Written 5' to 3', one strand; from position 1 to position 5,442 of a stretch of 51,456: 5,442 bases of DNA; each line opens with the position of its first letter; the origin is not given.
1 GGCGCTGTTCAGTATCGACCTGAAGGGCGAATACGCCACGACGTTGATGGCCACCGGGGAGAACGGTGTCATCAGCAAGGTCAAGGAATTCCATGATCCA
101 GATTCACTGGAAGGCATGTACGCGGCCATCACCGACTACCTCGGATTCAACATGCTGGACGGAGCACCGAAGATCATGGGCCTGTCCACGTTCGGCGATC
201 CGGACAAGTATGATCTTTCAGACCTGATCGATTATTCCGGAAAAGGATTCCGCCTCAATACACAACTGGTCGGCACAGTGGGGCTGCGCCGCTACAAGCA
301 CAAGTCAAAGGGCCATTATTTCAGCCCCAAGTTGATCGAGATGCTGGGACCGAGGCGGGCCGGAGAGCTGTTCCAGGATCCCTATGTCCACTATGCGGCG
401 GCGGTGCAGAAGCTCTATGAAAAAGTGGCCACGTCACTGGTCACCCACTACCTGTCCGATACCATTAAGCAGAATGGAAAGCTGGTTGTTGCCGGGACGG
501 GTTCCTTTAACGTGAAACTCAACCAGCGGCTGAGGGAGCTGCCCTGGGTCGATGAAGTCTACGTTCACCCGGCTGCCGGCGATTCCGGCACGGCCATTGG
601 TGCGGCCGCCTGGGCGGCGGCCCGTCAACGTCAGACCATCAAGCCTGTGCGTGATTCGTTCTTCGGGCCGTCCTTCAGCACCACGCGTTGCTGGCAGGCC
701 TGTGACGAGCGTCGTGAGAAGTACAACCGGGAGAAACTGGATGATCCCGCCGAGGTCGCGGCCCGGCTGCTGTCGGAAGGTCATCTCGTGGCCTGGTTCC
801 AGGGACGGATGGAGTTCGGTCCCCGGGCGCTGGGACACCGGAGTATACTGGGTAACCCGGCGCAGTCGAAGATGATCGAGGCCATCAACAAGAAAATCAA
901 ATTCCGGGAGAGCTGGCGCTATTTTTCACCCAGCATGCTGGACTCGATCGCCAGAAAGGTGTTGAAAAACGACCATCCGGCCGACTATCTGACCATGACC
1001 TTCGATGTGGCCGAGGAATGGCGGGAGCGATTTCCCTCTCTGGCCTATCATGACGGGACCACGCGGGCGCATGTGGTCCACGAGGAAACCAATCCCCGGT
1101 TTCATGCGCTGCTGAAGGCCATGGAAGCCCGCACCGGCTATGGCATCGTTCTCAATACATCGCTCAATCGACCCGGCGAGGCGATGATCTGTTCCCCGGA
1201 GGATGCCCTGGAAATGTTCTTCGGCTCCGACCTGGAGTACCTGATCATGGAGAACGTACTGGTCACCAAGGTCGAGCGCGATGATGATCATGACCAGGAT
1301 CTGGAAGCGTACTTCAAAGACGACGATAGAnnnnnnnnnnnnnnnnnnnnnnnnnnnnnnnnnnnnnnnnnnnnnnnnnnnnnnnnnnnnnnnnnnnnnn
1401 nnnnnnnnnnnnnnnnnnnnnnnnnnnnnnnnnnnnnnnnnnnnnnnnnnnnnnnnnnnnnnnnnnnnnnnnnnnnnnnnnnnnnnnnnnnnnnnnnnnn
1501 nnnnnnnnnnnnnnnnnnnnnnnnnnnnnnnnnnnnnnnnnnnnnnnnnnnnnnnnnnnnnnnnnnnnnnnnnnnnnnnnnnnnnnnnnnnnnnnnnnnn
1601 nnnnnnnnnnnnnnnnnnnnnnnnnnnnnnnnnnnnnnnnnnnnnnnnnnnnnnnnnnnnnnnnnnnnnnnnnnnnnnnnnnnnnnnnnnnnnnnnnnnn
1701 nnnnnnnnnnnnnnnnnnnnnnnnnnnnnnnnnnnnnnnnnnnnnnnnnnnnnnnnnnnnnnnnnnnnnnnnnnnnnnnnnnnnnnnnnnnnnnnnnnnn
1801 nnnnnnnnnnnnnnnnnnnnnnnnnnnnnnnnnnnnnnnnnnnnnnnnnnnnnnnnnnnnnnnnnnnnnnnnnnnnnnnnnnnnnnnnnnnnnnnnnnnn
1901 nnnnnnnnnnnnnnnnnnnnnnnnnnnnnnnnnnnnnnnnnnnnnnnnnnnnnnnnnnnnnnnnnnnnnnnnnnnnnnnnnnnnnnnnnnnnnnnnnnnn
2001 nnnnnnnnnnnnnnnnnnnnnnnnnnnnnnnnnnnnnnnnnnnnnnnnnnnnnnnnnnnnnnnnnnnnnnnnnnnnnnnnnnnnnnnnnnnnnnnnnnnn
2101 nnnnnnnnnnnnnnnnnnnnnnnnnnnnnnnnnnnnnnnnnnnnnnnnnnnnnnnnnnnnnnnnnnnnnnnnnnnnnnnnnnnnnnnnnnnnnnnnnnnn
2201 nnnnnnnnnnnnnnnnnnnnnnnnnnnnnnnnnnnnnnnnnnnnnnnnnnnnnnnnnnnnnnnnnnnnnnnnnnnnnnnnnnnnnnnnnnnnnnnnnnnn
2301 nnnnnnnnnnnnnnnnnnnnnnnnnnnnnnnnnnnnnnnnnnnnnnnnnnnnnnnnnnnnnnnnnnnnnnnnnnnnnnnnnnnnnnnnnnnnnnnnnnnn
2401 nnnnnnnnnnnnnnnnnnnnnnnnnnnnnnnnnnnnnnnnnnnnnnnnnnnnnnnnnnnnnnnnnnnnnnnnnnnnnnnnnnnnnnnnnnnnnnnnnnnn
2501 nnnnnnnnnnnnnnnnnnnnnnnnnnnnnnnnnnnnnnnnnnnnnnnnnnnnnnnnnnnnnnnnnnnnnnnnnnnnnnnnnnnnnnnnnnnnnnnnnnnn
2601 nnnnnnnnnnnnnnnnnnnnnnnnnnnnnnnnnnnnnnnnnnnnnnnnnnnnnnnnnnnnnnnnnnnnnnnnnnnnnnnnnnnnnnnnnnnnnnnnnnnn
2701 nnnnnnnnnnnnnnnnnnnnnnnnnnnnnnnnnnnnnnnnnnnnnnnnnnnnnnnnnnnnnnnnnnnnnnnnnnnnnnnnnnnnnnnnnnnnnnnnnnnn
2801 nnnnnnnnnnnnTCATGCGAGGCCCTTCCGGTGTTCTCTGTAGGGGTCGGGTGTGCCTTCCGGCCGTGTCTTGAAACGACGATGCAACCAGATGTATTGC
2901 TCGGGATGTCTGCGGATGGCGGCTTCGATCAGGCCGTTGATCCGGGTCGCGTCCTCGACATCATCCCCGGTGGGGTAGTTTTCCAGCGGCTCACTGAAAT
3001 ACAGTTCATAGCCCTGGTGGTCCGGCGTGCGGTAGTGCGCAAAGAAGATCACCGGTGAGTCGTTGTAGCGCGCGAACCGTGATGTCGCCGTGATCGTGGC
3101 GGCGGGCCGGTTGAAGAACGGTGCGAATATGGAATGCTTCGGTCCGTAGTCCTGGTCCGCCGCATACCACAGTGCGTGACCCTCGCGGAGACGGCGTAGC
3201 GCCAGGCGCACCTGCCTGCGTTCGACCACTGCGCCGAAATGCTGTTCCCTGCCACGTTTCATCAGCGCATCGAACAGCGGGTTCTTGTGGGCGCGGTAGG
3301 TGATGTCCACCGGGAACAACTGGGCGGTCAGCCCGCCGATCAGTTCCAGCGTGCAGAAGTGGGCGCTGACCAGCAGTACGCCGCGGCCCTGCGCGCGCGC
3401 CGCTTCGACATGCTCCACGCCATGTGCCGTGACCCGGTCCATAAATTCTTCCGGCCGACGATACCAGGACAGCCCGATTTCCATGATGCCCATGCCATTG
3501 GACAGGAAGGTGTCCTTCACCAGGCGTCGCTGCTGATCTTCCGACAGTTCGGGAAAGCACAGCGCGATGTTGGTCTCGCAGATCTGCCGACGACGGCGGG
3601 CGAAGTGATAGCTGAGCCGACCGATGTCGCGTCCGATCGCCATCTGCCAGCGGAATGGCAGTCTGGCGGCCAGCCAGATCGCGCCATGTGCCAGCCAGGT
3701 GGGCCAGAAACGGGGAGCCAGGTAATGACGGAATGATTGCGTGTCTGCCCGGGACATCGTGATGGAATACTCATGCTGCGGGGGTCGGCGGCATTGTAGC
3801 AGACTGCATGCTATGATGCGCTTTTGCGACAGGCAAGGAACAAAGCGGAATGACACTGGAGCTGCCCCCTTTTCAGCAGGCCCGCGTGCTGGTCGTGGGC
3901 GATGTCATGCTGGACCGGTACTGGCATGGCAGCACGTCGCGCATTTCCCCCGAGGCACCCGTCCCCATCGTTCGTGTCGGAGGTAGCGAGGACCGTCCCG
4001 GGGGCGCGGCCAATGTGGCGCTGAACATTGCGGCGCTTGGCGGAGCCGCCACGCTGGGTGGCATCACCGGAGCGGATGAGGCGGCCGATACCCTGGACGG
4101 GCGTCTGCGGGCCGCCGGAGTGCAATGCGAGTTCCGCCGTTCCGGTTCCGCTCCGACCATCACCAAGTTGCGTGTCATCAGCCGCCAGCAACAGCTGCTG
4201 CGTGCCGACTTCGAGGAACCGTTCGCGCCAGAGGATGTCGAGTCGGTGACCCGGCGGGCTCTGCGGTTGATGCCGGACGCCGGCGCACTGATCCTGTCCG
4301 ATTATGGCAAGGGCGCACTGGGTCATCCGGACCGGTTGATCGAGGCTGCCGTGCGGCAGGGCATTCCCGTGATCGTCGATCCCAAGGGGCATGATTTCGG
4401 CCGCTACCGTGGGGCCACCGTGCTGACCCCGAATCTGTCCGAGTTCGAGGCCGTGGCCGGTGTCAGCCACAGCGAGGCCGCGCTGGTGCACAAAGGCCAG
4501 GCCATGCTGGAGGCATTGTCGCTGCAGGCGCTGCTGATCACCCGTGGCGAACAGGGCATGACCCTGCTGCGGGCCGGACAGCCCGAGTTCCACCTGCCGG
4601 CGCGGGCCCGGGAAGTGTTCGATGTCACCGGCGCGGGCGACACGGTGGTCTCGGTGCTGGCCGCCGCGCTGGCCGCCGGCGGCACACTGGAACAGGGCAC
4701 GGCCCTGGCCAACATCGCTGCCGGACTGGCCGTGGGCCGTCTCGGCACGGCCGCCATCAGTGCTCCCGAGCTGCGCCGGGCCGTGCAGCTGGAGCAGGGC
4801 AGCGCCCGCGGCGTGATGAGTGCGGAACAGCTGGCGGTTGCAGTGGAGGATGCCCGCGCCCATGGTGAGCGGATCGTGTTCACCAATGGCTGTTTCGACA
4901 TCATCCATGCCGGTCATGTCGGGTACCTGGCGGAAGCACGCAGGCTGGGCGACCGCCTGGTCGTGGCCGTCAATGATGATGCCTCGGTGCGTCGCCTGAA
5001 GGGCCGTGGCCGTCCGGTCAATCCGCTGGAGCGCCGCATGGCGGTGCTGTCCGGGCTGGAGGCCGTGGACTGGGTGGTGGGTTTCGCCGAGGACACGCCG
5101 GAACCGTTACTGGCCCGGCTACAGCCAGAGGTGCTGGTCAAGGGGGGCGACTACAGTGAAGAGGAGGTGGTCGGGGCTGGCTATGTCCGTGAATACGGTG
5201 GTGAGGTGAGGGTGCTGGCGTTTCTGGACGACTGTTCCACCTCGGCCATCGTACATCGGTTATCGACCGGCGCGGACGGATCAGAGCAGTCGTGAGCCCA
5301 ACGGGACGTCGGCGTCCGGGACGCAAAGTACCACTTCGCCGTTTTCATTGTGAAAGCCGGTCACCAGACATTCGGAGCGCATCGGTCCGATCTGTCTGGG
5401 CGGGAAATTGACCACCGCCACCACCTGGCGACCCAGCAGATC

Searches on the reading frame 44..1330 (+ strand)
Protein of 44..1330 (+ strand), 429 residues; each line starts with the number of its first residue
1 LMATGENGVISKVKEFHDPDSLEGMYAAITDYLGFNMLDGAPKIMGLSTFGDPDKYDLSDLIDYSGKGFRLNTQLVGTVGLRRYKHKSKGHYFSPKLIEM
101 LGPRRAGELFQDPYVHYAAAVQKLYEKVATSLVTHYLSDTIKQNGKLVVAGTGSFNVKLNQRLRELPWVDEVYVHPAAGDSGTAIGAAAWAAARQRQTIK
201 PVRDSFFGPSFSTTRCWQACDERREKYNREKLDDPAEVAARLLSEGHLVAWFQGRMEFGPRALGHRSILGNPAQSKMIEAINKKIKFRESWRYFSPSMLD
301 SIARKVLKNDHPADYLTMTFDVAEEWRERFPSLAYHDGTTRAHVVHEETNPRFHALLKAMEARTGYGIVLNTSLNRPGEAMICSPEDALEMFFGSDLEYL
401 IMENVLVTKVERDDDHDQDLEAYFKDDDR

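Call 73: search_protein_families(library=pfam, proteins=[window:44-1330:+], max_evalue=0.0001)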
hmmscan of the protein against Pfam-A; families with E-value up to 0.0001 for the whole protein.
window:44-1330:+ (429 aa): 2 families
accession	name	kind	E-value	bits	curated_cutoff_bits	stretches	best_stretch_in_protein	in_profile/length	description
PF16861.10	Carbam_trans_C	-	4.9e-60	202.4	27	1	240-409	1-170/170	Carbamoyltransferase C-terminus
PF02543.21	Carbam_trans_N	-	2.4e-18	67.1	24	1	14-188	179-345/346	Carbamoyltransferase N-terminus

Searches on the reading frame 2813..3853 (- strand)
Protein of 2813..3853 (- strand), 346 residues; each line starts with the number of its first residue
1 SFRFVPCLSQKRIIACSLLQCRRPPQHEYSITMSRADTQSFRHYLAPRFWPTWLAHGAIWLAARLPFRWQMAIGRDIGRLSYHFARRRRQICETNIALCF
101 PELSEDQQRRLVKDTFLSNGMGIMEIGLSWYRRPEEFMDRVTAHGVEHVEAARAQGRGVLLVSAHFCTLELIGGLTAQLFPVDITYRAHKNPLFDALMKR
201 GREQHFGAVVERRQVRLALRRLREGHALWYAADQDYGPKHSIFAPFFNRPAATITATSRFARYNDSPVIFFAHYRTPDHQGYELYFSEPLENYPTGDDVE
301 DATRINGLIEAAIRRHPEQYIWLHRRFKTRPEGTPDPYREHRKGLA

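Call 73: search_protein_families(library=pfam, proteins=[window:2813-3853:-], max_evalue=0.0001)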
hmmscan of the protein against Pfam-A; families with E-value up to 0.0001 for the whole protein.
window:2813-3853:- (346 aa): 1 family
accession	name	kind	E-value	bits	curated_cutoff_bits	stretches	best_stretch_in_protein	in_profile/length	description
PF03279.18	Lip_A_acyltrans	-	1e-69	235.4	22.3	1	42-329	6-295/295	Bacterial lipid A biosynthesis acyltransferase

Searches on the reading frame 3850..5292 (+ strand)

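Call 73: search_protein_families(library=pfam, proteins=[window:3850-5292:+], max_evalue=0.0001)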
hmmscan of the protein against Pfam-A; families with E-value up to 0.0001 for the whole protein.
window:3850-5292:+ (481 aa): 3 families
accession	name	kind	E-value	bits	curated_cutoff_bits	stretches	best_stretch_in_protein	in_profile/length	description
PF00294.29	PfkB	-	1.3e-39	136.7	25.8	1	11-304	2-298/302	pfkB family carbohydrate kinase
PF01467.32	CTP_transf_like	-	4.2e-18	66.3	21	1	344-437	1-92/133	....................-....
PF08543.17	Phos_pyr_kin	-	2.7e-08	33.9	27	1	189-286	120-223/246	Phosphomethylpyrimidine kinase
